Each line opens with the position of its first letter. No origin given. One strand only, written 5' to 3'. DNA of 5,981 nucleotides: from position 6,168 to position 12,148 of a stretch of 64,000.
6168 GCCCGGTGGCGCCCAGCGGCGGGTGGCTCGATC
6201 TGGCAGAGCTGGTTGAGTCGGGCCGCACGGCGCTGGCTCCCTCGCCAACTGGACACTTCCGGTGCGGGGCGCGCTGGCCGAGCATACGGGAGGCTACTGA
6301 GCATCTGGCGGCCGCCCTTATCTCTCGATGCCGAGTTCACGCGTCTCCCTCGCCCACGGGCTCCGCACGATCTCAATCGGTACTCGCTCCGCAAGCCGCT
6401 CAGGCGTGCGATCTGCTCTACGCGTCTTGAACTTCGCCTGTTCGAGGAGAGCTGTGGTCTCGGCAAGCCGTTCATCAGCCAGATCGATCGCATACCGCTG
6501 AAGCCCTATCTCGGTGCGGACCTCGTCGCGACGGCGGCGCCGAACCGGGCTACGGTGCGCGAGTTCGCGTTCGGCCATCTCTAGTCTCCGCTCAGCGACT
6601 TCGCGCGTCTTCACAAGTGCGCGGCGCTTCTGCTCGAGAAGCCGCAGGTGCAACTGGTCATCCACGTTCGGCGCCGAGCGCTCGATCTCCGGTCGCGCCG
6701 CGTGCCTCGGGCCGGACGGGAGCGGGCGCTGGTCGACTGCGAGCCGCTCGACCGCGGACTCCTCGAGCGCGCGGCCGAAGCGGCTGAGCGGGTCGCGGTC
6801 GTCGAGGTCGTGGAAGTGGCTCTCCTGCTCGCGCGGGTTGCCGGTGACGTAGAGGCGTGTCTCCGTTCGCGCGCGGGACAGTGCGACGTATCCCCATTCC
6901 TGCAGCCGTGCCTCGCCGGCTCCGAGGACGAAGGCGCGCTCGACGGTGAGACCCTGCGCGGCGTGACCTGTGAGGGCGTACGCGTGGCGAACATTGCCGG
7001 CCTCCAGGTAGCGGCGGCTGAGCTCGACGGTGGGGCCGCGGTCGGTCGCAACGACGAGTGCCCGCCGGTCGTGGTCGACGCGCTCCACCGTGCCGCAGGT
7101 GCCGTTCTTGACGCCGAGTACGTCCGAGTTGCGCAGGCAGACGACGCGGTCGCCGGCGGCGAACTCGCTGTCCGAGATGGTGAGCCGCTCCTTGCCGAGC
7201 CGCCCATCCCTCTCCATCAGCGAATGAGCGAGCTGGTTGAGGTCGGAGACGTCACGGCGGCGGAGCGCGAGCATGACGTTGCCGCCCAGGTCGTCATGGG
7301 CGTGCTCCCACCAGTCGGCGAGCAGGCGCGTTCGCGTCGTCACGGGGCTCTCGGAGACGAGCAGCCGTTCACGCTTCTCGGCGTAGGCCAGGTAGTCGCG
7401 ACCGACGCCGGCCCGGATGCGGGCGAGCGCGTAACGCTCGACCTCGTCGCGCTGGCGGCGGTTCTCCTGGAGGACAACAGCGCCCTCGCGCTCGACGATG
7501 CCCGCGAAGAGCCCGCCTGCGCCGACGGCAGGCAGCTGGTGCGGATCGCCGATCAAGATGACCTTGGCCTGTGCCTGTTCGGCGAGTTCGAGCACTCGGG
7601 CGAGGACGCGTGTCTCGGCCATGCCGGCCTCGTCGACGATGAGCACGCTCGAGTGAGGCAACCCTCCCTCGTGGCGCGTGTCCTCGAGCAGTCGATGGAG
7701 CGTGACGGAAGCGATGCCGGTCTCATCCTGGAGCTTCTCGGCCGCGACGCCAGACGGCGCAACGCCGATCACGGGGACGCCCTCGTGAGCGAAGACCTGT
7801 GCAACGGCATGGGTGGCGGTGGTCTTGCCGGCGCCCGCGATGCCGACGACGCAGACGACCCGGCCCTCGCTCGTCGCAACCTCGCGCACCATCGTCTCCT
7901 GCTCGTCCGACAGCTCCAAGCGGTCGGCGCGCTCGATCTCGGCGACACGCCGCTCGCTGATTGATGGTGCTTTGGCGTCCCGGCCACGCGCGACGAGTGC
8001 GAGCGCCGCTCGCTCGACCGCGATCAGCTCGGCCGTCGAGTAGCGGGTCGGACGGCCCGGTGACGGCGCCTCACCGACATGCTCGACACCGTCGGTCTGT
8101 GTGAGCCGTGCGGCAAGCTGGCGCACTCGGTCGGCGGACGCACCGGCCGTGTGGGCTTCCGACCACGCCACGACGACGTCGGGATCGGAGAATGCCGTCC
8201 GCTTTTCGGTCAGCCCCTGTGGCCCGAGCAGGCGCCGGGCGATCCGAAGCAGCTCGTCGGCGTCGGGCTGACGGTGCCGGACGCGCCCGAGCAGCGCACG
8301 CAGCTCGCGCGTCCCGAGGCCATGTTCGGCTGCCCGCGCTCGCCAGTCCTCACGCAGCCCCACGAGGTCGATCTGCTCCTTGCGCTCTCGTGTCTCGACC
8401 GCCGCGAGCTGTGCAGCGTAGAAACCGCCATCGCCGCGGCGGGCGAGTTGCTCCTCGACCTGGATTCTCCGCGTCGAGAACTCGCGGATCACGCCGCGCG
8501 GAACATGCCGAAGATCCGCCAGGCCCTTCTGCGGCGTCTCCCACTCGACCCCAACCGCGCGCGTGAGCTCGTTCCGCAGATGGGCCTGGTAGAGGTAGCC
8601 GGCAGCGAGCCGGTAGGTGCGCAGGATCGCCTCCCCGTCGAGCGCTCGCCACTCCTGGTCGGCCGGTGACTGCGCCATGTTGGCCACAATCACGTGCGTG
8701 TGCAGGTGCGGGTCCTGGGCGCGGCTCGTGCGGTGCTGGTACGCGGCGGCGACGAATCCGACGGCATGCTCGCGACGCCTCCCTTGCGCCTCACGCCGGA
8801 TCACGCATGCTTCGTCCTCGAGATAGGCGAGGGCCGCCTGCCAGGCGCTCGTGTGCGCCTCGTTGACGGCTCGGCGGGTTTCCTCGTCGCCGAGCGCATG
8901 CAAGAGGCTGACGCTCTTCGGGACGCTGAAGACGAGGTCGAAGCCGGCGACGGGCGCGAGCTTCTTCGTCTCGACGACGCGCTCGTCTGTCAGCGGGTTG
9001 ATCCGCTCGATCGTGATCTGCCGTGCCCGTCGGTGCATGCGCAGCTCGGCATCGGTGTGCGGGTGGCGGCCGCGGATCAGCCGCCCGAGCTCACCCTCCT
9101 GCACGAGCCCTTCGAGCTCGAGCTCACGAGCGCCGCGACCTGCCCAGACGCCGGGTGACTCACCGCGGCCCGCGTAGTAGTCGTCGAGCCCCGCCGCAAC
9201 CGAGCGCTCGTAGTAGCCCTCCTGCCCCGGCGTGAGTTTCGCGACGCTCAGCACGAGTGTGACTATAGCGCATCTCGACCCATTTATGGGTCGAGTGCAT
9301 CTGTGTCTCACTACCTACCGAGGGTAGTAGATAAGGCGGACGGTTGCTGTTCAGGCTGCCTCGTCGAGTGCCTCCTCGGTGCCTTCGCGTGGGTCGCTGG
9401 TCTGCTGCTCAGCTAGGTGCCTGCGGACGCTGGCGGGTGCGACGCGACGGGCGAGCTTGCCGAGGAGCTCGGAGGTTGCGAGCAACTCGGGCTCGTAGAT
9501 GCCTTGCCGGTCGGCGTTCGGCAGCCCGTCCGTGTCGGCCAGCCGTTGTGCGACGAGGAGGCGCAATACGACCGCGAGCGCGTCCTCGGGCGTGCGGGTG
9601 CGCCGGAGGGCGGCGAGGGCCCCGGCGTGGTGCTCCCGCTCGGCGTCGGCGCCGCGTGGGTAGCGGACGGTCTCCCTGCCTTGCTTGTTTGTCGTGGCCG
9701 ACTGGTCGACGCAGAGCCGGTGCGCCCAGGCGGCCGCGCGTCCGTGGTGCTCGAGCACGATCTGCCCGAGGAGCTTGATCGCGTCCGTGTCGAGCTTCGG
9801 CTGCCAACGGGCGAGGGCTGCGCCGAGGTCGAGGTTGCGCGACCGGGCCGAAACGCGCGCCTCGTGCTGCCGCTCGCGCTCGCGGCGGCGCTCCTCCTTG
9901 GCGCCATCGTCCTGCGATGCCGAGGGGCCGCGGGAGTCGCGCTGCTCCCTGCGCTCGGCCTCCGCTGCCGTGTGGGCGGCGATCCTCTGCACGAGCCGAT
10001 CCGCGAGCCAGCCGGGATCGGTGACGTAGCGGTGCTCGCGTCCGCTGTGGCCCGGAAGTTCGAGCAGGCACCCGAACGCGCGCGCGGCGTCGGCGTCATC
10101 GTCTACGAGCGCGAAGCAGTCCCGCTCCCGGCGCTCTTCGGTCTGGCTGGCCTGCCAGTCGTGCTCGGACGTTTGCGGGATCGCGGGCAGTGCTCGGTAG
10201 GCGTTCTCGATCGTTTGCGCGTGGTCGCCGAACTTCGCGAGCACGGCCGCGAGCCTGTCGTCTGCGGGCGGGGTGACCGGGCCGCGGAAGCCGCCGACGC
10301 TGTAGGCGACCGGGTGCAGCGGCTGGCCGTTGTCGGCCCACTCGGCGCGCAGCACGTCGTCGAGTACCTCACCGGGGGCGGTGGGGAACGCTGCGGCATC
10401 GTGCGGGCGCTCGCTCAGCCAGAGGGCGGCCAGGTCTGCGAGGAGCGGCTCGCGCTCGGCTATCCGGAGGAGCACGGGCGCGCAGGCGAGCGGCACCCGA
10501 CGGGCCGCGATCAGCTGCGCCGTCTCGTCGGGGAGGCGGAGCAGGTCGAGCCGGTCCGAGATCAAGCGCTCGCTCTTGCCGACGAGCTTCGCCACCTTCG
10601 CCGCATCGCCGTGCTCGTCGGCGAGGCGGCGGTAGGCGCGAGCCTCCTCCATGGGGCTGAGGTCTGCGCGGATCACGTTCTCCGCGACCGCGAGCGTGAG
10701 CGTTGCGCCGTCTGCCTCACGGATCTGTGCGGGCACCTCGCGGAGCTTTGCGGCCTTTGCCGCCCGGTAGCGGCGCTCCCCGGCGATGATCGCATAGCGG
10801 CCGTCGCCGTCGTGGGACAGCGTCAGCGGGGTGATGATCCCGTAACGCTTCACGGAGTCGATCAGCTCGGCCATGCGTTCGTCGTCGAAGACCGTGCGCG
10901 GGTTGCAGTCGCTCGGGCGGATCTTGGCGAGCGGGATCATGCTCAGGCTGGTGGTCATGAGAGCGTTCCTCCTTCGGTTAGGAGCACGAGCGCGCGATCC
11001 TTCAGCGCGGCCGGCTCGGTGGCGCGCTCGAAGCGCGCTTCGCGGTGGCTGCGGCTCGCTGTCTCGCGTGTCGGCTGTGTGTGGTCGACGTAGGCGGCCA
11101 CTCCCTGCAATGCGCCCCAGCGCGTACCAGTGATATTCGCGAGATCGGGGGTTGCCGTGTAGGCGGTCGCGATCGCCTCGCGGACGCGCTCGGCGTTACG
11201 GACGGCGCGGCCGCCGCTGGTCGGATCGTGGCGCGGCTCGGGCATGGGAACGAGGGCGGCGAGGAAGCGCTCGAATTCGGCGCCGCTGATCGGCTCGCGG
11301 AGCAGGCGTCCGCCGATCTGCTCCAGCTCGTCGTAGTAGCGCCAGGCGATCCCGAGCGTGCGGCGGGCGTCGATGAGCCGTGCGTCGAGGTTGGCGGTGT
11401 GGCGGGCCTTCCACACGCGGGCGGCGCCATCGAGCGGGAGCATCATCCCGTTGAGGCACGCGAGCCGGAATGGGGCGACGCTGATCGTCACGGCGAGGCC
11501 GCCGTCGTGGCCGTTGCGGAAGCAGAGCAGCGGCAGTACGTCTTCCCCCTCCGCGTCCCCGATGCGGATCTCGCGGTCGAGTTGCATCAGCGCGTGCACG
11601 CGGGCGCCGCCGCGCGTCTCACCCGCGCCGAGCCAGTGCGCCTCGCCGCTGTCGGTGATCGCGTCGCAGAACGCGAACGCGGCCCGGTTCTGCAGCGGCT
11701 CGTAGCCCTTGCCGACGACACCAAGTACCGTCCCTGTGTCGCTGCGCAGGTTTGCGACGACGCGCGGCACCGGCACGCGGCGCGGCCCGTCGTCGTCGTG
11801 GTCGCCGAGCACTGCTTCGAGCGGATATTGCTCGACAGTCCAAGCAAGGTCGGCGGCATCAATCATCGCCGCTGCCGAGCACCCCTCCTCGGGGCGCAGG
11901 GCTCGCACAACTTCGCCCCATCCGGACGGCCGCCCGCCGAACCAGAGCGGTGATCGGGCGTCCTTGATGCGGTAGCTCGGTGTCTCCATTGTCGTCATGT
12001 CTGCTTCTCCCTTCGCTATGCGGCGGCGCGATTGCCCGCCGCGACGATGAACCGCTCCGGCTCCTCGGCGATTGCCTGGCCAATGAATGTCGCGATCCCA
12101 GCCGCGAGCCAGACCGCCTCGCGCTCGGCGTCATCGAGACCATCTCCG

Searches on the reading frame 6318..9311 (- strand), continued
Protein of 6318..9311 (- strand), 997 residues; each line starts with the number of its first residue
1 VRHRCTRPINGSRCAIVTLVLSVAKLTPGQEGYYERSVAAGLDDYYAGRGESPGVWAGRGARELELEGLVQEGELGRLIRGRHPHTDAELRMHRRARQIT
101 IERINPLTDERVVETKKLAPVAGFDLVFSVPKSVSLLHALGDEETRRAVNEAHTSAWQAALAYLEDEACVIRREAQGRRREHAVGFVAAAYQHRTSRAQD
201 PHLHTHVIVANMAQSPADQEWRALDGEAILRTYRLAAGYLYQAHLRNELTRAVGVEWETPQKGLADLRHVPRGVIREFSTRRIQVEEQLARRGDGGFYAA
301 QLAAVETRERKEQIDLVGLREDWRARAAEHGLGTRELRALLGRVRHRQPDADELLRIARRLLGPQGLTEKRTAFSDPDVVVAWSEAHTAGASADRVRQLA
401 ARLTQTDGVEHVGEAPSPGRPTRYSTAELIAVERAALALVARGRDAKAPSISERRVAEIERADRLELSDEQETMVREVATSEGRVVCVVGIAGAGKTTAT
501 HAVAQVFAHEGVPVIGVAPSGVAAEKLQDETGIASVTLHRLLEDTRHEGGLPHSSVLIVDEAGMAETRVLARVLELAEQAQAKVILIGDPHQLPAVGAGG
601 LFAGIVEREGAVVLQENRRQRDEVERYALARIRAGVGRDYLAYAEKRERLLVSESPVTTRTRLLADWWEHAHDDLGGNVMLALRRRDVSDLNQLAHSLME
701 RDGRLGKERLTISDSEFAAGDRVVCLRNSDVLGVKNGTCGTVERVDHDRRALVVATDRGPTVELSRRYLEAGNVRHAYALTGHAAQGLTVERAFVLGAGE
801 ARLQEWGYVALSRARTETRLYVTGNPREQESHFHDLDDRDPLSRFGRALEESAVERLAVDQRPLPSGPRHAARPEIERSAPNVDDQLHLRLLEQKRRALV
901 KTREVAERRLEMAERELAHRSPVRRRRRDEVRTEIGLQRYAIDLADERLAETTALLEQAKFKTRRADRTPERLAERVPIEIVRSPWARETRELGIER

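Call 77: search_protein_families(library=padloc, proteins=[L003:7358-9025:-, L003:10781-13327:+, L003:13324-14796:-, L004:14258-15799:-, L004:18590-22066:+, L005:13165-16572:+, L005:17329-20193:+, L008:14101-19983:-, L012:14734-16491:-, L012:16494-17813:-], max_evalue=0.00001)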
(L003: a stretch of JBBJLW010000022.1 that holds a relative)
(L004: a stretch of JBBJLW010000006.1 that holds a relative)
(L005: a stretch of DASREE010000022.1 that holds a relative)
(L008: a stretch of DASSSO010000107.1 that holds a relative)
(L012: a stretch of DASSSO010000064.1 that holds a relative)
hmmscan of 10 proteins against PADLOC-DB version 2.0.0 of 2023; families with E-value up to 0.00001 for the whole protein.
L003:7358-9025:- (555 aa): 0 families

L003:10781-13327:+ (848 aa): 1 family
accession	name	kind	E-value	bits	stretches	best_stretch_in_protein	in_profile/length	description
PDLC03419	REase_II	-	2e-11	40.9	1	35-145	16-121/695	Type II restriction enzyme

L003:13324-14796:- (490 aa): 29 families (the best 25 are shown)
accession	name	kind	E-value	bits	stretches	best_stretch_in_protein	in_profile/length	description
PDLC03322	MTase_II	-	2.1e-32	110.5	1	64-469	25-415/446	Type II methyltransferase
PDLC03362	MTase_II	-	1.3e-31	107.9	1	73-489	41-436/438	Type II methyltransferase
PDLC03239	MTase_II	-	1.7e-23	81.1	1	74-345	64-312/442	Type II methyltransferase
PDLC03380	MTase_II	-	1.4e-21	75.2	1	64-347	20-292/393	Type II methyltransferase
PDLC03224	MTase_II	-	4.1e-19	66.8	1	59-350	50-329/481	Type II methyltransferase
PDLC03364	MTase_II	-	1.3e-16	58.6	1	67-145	24-103/380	Type II methyltransferase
PDLC03325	MTase_II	-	1.7e-15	54.7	1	75-157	64-148/426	Type II methyltransferase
PDLC03369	MTase_II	-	6.8e-15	52.8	1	75-457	114-495/532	Type II methyltransferase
PDLC03306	MTase_II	-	1.1e-12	45.7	1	70-345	25-268/422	Type II methyltransferase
PDLC03353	MTase_II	-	3.8e-12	44.3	1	77-131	185-239/260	Type II methyltransferase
PDLC03249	MTase_II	-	4.7e-11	40.2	1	77-177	117-217/541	Type II methyltransferase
PDLC03350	MTase_II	-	8.2e-11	39.9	1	64-135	222-288/312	Type II methyltransferase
PDLC03377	MTase_II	-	8.4e-11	39.1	1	72-347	92-347/504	Type II methyltransferase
PDLC03260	MTase_II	-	2.8e-10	37.7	1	83-155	248-320/349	Type II methyltransferase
PDLC03312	MTase_II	-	1.2e-09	34.5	1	88-166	802-880/1344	Type II methyltransferase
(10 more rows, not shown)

L004:14258-15799:- (513 aa): 0 families

L004:18590-22066:+ (1158 aa): 0 families

L005:13165-16572:+ (1135 aa): 48 families (the best 25 are shown)
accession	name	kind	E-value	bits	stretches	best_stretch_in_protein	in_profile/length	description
PDLC00659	HmaA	-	1.9e-188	626.8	1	18-1094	7-1131/1176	SNF2 helicase / DEAD-box helicase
PDLC02620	DrmD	-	1.9e-131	438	1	21-857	5-828/1060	DrmD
PDLC02500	BrxHI|BrxHII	-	7.4e-111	370.3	1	109-692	86-656/933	BrxHI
PDLC02504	BrxHI|BrxHII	-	2.6e-91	305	1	86-985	82-956/971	BrxHII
PDLC02621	DrmD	-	1.7e-90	302.6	1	127-980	134-1008/1040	DrmD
PDLC02634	DrmD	-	1.1e-63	213.4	1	93-648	71-624/900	DrmD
PDLC02572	DrmA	-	5.4e-62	208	1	128-652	132-673/1043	DrmA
PDLC02619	DrmD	-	5.7e-58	194.8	2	100-531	19-438/872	DrmD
PDLC02623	DrmD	-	8.1e-55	184.1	2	339-717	401-733/1040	DrmD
PDLC02632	DrmD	-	4.1e-53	178.9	1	129-617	138-637/662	DrmD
PDLC02633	DrmD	-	9.5e-47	157.5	1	126-661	137-687/839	DrmD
PDLC02840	DpdE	-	2.7e-39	133.2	2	110-295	156-322/1091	DpdE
PDLC02843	DpdE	-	2.1e-38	129.9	2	110-296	155-318/1091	DpdE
PDLC02624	DrmD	-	6.2e-36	122.1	1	152-618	2-479/652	DrmD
PDLC02853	DpdE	-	9.1e-36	121.2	1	95-664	79-660/985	DpdE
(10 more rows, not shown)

L005:17329-20193:+ (954 aa): 12 families
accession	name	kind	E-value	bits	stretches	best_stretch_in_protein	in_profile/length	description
PDLC00660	HmaB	-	2.2e-129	430.9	2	213-728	268-792/967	DNA-adenine methylase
PDLC00661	HmaB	-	2e-127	424.5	2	212-728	268-792/973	DNA-adenine methylase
PDLC03233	MTase_II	-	4.7e-53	178.8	1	109-663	103-642/731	Type II methyltransferase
PDLC03352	MTase_II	-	7.4e-44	147.9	2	355-551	391-599/1023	Type II methyltransferase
PDLC02189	DUF1156_MTase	-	1.7e-37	127.1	2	324-687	387-700/944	-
PDLC03314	MTase_II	-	7e-20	68.7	2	521-665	550-679/944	Type II methyltransferase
PDLC03319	MTase_II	-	1.8e-12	44.9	1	504-628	278-386/503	Type II methyltransferase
PDLC04134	mad2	-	6e-12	43.1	0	501-632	341-420/492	mads_2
PDLC03325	MTase_II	-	1.7e-09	34.9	0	131-206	94-167/426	Type II methyltransferase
PDLC02541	PglX|PglXI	-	4.6e-09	32.9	1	380-642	375-600/919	PglXI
PDLC03312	MTase_II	-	5.5e-09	32.3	1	513-637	1124-1235/1344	Type II methyltransferase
PDLC03367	MTase_II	-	8.7e-09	32.2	0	130-170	43-83/633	Type II methyltransferase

L008:14101-19983:- (1960 aa): 15 families
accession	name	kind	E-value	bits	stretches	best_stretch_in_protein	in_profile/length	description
PDLC00014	DruE2|DruE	-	0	1807.1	1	47-1956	1-1925/1928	SNF2 family N-terminal domain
PDLC00015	DruE2|DruE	-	0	1771.7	1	47-1956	2-1882/1887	SNF2 family N-terminal domain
PDLC00051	DruE4|DruE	-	0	1742.2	1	47-1956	3-1825/1829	SNF2 family N-terminal domain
PDLC00013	DruE1|DruE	-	2.3e-163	544.3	3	230-661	139-585/1776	SNF2 family N-terminal domain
PDLC00037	DruE3|DruE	-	1.9e-88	295.8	5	1262-1363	1055-1156/2055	SNF2 family N-terminal domain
PDLC00035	DruE3|DruE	-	2.3e-71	239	3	1263-1359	1059-1155/1460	SNF2 family N-terminal domain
PDLC00036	DruE3|DruE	-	1.9e-59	199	3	1262-1319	1048-1105/2023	SNF2 family N-terminal domain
PDLC02896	DpdJ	-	6.3e-18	61.9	1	233-423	211-397/1487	DpdJ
PDLC03960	SngC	-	4.3e-14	50.2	1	146-262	29-96/720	-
PDLC02503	BrxHI|BrxHII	-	5.1e-10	36.3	1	1269-1319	304-354/698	BrxHI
PDLC02569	DrmA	-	1.2e-08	31.2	1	1262-1329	828-894/1095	DrmA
PDLC02570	DrmA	-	1.8e-08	31.2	1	1266-1337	584-653/851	DrmA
PDLC02893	DpdJ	-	3.8e-07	26.4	0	357-429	347-414/876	DpdJ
PDLC02501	BrxHI|BrxHII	-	6.5e-07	25.8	0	1266-1318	301-353/925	BrxHI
PDLC02898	DpdJ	-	7.9e-06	22.9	0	357-429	347-414/506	DpdJ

L012:14734-16491:- (585 aa): 16 families
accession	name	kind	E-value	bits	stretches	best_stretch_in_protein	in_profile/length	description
PDLC02845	DpdE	-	4.3e-29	99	1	134-564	859-1279/1293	DpdE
PDLC02850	DpdE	-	1.3e-25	87.5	1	128-575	818-1260/1282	DpdE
PDLC00633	ZorD1|ZorD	-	7.8e-25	85.1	1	139-532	464-852/908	"SWI2/SNF2 helicase, Mrr-like nuclease"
PDLC02842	DpdE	-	1.4e-21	74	1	142-561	725-1154/1176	DpdE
PDLC00629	ZorD1|ZorD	-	6.9e-19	65.3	1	207-529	598-920/1012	"SWI2/SNF2 helicase, Mrr-like nuclease"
PDLC02627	DrmD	-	2.4e-17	60.4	1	141-551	322-691/748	DrmD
PDLC02849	DpdE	-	5.8e-16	55.8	1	137-543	419-818/857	DpdE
PDLC00631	ZorD1|ZorD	-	2.4e-14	50.1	1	121-529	442-875/1071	"SWI2/SNF2 helicase, Mrr-like nuclease"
PDLC00632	ZorD1|ZorD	-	3.7e-11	39.7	0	121-190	594-670/1101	"SWI2/SNF2 helicase, Mrr-like nuclease"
PDLC02852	DpdE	-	1.9e-10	37.4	1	142-550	485-849/905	DpdE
PDLC00634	ZorD1|ZorD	-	3.2e-09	33.1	1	323-529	718-932/1208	"SWI2/SNF2 helicase, Mrr-like nuclease"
PDLC00628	ZorD1|ZorD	-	1.5e-08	30.8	1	122-544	514-951/1171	"SWI2/SNF2 helicase, Mrr-like nuclease"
PDLC02504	BrxHI|BrxHII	-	2.4e-08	30.4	0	141-278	130-270/971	BrxHII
PDLC00659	HmaA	-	2.5e-08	30.3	0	460-560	549-648/1176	SNF2 helicase / DEAD-box helicase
PDLC02707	PbeA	-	6.9e-08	29.5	1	124-258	256-396/672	PbeA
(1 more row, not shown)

L012:16494-17813:- (439 aa): 0 families

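Call 78: search_protein_families(library=pfam, proteins=[L003:7358-9025:-, L003:10781-13327:+, L003:13324-14796:-, L004:14258-15799:-, L004:18590-22066:+, L005:13165-16572:+, L005:17329-20193:+, L008:14101-19983:-, L012:14734-16491:-, L012:16494-17813:-], max_evalue=0.00001)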
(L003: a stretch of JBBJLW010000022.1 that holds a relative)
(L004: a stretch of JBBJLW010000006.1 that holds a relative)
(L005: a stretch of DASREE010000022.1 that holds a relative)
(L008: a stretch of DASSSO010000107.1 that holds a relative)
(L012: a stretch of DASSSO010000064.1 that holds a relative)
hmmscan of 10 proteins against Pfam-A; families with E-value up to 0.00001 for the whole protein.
L003:7358-9025:- (555 aa): 0 families

L003:10781-13327:+ (848 aa): 1 family
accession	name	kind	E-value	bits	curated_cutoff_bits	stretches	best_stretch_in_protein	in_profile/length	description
PF13589.12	HATPase_c_3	-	4.5e-16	59.6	25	1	43-156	2-105/137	Histidine kinase-, DNA gyrase B-, and HSP90-like ATPase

L003:13324-14796:- (490 aa): 2 families
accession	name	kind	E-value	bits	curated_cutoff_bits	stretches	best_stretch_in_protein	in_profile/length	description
PF01555.25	N6_N4_Mtase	-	1.2e-13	51.9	26.7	1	77-131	159-212/221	DNA methylase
PF01170.24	UPF0020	-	8.2e-06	26.1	22.3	0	99-141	27-70/197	RMKL-like, methyltransferase domain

L004:14258-15799:- (513 aa): 1 family
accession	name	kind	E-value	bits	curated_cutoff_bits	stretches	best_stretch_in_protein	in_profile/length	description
PF00872.24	Transposase_mut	-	2.3e-28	99.6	21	1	65-357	33-320/379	Transposase, Mutator family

L004:18590-22066:+ (1158 aa): 0 families

L005:13165-16572:+ (1135 aa): 5 families
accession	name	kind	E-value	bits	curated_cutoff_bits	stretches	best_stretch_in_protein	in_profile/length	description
PF13020.12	NOV_C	-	1.6e-20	73.4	22.1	1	1016-1103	1-89/91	Protein NO VEIN, C-terminal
PF00271.37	Helicase_C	-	2.4e-20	73.2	23.5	1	490-606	4-110/110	Helicase conserved C-terminal domain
PF00176.29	SNF2-rel_dom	-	2.7e-17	63.2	24.9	1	134-310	20-198/290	SNF2-related domain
PF04851.21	ResIII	-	5.5e-15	56.1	22.5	1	113-276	3-163/164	Type III restriction enzyme, res subunit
PF00270.35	DEAD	-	5e-08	33.3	26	1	133-276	16-161/167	DEAD/DEAH box helicase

L005:17329-20193:+ (954 aa): 2 families
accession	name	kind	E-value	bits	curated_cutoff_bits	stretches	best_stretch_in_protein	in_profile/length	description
PF06634.17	DUF1156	-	7.7e-24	84.1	24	1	12-61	2-52/73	Protein of unknown function (DUF1156)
PF01170.24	UPF0020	-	6.7e-07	29.6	22.3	0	117-153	17-53/197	RMKL-like, methyltransferase domain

L008:14101-19983:- (1960 aa): 2 families
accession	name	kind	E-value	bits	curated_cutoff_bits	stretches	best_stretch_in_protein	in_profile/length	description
PF00270.35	DEAD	-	1.2e-13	51.6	26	1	144-264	2-71/167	DEAD/DEAH box helicase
PF00271.37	Helicase_C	-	1.8e-06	28.6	23.5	1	1262-1308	64-110/110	Helicase conserved C-terminal domain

L012:14734-16491:- (585 aa): 3 families
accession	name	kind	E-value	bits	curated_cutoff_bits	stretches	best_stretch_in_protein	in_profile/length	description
PF00176.29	SNF2-rel_dom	-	3.7e-17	62.8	24.9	1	129-374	6-262/290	SNF2-related domain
PF00271.37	Helicase_C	-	7.5e-09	36.3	23.5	1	412-523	2-110/110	Helicase conserved C-terminal domain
PF04851.21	ResIII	-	2.7e-06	27.8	22.5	1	145-275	31-155/164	Type III restriction enzyme, res subunit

L012:16494-17813:- (439 aa): 0 families

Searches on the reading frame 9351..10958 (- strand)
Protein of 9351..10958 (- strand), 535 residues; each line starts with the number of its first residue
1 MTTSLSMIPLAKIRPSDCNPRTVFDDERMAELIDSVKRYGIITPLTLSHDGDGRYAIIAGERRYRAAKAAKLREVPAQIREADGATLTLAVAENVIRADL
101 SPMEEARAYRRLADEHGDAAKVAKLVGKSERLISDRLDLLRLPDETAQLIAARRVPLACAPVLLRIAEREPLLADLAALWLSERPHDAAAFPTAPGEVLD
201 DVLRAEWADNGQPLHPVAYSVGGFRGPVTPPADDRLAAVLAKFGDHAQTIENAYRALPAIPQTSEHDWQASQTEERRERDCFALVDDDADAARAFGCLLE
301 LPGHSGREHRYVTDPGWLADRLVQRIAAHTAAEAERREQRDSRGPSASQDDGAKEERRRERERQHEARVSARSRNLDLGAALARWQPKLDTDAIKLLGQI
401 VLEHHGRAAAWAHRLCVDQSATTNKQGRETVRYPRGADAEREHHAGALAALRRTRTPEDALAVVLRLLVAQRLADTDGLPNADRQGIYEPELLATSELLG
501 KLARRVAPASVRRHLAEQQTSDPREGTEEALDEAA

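Call 7: search_protein_families(library=pfam, proteins=[window:9351-10958:-], max_evalue=0.001)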
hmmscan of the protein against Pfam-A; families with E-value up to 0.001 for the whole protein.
window:9351-10958:- (535 aa): 2 families
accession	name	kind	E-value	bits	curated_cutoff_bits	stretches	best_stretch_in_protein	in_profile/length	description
PF02195.25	ParB_N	-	4.7e-23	81.5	26.3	1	4-95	2-94/95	ParB N-terminal domain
PF17762.8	HTH_ParB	-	3.9e-12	46.6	22.6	1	99-170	2-74/102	ParB HTH domain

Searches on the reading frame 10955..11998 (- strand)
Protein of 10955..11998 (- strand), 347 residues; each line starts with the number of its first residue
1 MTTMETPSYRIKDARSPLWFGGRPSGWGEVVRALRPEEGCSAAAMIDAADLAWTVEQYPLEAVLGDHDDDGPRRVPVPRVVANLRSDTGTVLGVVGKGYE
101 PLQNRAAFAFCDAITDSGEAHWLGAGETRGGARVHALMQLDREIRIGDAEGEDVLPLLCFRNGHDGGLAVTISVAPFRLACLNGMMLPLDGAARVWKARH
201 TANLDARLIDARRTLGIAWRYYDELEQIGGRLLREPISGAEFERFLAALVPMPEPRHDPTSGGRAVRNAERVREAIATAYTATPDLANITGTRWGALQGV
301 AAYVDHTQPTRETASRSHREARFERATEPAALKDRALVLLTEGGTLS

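Call 7: search_protein_families(library=pfam, proteins=[window:10955-11998:-], max_evalue=0.001)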
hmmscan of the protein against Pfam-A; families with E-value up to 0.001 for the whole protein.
window:10955-11998:- (347 aa): 1 family
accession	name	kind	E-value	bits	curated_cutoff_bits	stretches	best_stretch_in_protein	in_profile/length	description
PF06067.16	DUF932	-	8.3e-47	160.3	23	1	91-317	1-217/227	Domain of unknown function (DUF932)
